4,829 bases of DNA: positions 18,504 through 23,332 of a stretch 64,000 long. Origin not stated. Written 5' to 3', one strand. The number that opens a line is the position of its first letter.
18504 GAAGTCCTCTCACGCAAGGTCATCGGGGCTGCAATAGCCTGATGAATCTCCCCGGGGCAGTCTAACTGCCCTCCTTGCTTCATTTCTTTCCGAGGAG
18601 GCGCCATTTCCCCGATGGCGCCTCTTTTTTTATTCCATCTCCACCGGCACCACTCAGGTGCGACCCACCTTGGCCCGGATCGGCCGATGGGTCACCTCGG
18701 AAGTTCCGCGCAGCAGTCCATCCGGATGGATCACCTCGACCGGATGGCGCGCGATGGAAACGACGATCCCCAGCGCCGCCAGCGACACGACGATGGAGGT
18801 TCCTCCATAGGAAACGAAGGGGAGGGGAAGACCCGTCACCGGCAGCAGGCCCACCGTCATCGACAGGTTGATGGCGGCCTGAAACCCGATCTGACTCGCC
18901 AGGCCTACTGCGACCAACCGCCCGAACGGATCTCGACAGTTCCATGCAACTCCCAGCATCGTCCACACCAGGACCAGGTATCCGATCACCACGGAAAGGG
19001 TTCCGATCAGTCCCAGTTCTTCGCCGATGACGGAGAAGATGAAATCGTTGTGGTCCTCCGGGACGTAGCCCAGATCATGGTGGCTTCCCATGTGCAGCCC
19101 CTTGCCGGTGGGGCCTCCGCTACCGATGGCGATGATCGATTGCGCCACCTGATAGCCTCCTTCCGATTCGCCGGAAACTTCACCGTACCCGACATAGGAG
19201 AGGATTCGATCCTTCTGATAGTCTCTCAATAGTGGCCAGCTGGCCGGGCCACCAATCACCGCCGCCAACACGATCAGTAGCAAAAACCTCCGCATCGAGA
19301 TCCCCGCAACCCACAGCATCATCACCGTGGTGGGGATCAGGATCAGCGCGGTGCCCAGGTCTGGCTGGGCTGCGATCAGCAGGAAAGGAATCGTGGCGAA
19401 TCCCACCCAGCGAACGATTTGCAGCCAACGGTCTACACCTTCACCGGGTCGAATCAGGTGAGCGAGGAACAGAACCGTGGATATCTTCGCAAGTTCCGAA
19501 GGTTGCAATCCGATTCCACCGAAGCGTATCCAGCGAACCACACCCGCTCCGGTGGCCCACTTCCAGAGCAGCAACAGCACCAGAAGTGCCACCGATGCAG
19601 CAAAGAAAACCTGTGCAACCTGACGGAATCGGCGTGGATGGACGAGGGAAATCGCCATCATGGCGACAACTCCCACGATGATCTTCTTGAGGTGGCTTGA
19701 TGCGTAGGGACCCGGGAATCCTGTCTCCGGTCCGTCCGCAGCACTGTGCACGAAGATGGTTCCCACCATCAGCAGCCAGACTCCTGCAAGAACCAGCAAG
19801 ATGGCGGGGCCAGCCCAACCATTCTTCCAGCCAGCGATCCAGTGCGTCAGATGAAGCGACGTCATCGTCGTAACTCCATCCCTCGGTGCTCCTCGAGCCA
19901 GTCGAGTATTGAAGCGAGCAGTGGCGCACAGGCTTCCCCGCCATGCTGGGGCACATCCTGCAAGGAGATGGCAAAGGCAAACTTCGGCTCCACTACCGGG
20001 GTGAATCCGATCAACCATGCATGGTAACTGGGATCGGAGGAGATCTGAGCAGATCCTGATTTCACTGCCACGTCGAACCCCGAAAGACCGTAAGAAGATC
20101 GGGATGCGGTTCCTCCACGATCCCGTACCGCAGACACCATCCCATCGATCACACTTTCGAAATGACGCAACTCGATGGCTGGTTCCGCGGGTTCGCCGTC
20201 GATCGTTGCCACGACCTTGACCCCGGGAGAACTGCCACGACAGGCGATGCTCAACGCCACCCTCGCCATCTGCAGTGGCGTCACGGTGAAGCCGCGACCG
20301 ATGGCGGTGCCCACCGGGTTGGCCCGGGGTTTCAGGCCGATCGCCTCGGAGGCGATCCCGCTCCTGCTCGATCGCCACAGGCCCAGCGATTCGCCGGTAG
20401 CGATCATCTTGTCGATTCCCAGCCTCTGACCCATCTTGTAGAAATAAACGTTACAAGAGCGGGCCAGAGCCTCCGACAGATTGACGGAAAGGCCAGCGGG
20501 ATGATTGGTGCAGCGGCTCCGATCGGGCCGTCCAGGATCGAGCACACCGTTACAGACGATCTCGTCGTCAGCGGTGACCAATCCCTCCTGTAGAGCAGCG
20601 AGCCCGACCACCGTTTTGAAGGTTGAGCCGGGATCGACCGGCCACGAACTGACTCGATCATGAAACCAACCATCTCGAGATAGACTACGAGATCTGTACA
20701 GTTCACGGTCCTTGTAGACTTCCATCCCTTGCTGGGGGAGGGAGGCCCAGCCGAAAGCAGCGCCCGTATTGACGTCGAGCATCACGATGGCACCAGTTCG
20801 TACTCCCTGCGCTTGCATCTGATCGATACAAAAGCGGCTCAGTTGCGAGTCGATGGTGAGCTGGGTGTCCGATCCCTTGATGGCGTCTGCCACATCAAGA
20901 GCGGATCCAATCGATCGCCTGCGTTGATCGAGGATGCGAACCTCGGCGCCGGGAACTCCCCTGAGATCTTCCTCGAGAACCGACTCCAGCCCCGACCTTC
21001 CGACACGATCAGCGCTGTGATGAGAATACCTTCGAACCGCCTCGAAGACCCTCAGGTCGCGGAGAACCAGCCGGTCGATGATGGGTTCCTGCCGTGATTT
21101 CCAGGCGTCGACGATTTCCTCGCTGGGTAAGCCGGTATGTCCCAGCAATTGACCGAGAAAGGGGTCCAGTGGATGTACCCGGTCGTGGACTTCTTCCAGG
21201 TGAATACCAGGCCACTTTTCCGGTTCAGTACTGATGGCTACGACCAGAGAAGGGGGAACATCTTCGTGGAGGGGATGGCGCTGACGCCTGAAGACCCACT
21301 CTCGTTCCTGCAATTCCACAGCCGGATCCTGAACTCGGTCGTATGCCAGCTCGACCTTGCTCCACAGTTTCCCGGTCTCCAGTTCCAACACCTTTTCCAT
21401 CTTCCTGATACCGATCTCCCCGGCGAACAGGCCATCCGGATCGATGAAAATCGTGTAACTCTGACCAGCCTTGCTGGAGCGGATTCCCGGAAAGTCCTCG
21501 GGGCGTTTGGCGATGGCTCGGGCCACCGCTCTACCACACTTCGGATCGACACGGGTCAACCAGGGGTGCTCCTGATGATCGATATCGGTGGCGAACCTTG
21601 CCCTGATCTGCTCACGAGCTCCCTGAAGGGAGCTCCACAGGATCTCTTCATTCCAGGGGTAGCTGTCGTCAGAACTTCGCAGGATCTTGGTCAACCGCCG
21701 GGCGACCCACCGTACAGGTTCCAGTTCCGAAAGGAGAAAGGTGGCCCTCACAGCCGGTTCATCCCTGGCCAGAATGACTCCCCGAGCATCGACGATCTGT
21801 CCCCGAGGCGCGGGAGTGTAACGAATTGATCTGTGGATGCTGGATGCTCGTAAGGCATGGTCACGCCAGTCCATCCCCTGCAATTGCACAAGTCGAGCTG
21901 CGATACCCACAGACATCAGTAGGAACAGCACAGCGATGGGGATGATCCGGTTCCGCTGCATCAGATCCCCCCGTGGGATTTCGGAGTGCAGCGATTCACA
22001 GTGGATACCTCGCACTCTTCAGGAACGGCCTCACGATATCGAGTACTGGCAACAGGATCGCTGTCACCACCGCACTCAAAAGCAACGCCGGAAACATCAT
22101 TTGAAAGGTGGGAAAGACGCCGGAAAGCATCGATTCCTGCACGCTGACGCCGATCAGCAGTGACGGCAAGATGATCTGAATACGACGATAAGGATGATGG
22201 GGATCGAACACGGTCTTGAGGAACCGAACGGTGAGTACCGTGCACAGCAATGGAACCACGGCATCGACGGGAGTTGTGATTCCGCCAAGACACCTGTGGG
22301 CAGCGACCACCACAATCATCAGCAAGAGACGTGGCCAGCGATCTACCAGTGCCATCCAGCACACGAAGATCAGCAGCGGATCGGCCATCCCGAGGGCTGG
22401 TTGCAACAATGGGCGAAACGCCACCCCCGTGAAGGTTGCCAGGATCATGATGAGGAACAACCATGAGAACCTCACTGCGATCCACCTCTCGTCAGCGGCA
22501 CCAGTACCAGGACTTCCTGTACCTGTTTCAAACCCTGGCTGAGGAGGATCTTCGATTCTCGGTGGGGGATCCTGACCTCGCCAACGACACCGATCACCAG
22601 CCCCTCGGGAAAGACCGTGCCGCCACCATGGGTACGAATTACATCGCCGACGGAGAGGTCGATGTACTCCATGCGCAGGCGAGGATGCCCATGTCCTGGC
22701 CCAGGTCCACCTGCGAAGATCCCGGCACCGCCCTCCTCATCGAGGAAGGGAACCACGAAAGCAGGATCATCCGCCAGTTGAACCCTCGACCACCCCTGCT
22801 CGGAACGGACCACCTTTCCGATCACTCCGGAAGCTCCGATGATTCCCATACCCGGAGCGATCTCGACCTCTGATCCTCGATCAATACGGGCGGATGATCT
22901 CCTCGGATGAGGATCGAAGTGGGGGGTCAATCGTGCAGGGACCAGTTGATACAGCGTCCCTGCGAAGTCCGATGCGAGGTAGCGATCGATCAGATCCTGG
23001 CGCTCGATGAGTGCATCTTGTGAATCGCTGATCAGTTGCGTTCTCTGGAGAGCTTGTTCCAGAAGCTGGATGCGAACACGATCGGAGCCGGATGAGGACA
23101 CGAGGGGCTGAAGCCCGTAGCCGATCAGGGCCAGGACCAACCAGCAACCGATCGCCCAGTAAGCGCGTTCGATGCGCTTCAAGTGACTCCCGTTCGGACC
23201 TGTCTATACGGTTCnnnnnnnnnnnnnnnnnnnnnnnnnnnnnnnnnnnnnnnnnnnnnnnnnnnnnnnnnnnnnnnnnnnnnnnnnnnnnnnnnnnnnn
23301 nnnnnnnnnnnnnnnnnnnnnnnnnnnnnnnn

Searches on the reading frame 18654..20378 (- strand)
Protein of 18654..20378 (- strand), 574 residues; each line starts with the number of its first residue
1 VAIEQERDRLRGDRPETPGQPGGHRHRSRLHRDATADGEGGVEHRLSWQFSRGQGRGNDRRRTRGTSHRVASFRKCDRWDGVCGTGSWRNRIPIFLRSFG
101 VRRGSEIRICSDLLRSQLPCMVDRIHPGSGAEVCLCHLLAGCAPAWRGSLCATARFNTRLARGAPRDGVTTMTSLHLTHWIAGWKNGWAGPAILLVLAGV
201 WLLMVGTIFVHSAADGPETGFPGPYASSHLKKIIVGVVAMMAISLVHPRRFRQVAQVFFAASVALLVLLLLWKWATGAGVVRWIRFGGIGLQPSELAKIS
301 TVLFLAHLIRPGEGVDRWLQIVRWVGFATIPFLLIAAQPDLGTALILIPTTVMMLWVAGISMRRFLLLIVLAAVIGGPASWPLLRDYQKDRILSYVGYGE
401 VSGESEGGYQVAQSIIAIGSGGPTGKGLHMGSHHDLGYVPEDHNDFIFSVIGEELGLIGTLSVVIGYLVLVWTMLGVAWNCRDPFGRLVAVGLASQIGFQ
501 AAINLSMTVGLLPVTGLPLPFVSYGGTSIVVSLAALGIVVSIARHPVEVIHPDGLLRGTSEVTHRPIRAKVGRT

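Call 8: search_protein_families(library=pfam, proteins=[window:18654-20378:-])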
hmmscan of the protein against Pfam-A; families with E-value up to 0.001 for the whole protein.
window:18654-20378:- (574 aa): 1 family
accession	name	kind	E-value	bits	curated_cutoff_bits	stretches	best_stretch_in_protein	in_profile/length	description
PF01098.24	FTSW_RODA_SPOVE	-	7.3e-86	288.8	26.4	1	200-545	8-353/356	Cell cycle protein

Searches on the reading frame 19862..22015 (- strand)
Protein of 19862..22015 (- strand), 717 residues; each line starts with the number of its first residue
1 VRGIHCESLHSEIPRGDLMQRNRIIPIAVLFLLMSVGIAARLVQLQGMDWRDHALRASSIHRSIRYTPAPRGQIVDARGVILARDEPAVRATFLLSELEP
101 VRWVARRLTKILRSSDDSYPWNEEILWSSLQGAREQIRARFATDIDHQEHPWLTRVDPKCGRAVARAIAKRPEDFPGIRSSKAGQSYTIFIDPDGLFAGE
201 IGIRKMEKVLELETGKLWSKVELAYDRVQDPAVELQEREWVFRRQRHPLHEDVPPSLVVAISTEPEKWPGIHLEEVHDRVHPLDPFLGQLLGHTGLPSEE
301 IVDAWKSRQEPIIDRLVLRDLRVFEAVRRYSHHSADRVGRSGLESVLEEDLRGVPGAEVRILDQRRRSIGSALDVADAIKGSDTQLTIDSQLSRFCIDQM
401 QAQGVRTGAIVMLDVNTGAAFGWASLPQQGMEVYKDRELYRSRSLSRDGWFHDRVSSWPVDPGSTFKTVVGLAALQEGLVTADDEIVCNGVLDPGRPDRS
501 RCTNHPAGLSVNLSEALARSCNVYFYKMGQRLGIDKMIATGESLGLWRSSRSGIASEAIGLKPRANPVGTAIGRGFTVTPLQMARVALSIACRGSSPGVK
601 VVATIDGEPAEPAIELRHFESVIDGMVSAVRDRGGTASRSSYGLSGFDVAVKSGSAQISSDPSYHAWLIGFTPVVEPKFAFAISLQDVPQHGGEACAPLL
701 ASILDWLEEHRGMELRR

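Call 8: search_protein_families(library=pfam, proteins=[window:19862-22015:-])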
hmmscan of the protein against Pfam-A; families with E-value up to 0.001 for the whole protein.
window:19862-22015:- (717 aa): 2 families
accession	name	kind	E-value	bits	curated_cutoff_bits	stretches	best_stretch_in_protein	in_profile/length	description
PF00905.27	Transpeptidase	-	4.5e-38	131.6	22.1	1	408-704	1-298/299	Penicillin binding protein transpeptidase domain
PF03717.20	PBP_dimer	-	2.2e-23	84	24.4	1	67-365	2-172/180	Penicillin-binding Protein dimerisation domain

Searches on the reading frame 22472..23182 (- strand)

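Call 8: search_protein_families(library=pfam, proteins=[window:22472-23182:-])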
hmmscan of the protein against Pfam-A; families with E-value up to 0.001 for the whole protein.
window:22472-23182:- (236 aa): 1 family
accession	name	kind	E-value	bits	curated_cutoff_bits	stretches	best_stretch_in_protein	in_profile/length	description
PF04085.20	MreC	-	3.4e-22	79.2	28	1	90-227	5-146/147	Rod shape-determining protein MreC, barrel core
